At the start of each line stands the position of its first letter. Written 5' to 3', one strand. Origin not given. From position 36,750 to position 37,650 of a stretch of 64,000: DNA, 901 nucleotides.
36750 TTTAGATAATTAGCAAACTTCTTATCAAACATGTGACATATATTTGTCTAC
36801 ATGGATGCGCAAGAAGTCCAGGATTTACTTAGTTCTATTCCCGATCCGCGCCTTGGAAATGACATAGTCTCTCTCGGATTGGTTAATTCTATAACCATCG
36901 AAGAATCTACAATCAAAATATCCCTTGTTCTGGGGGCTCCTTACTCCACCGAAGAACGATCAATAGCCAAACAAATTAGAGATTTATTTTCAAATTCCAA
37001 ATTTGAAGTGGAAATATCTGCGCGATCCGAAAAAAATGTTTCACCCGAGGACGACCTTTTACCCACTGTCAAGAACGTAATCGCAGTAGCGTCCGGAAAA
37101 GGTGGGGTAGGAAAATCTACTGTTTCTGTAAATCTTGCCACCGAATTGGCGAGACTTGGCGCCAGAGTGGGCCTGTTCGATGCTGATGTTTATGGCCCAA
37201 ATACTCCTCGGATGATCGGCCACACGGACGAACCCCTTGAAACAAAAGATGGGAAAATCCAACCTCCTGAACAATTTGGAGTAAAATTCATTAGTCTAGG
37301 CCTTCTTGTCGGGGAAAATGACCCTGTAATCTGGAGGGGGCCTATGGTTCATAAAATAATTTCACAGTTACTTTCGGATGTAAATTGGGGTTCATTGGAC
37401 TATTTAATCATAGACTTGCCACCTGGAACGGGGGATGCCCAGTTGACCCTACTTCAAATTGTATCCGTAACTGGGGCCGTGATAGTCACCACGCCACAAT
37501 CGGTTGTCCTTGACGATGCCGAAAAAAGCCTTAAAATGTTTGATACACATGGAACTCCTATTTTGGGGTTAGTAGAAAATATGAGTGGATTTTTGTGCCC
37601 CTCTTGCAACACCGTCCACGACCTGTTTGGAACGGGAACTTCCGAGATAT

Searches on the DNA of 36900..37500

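Call 57: search_with_rna_model(model_id=R1, source=window, start=36900, end=37500, max_evalue=10, show_alignments=1)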
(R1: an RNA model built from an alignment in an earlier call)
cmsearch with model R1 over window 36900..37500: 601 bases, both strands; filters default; matches with E-value up to 10: 1.
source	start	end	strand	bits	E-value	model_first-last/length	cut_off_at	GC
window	37131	37207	+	14.3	0.0007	1-125/125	no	0.53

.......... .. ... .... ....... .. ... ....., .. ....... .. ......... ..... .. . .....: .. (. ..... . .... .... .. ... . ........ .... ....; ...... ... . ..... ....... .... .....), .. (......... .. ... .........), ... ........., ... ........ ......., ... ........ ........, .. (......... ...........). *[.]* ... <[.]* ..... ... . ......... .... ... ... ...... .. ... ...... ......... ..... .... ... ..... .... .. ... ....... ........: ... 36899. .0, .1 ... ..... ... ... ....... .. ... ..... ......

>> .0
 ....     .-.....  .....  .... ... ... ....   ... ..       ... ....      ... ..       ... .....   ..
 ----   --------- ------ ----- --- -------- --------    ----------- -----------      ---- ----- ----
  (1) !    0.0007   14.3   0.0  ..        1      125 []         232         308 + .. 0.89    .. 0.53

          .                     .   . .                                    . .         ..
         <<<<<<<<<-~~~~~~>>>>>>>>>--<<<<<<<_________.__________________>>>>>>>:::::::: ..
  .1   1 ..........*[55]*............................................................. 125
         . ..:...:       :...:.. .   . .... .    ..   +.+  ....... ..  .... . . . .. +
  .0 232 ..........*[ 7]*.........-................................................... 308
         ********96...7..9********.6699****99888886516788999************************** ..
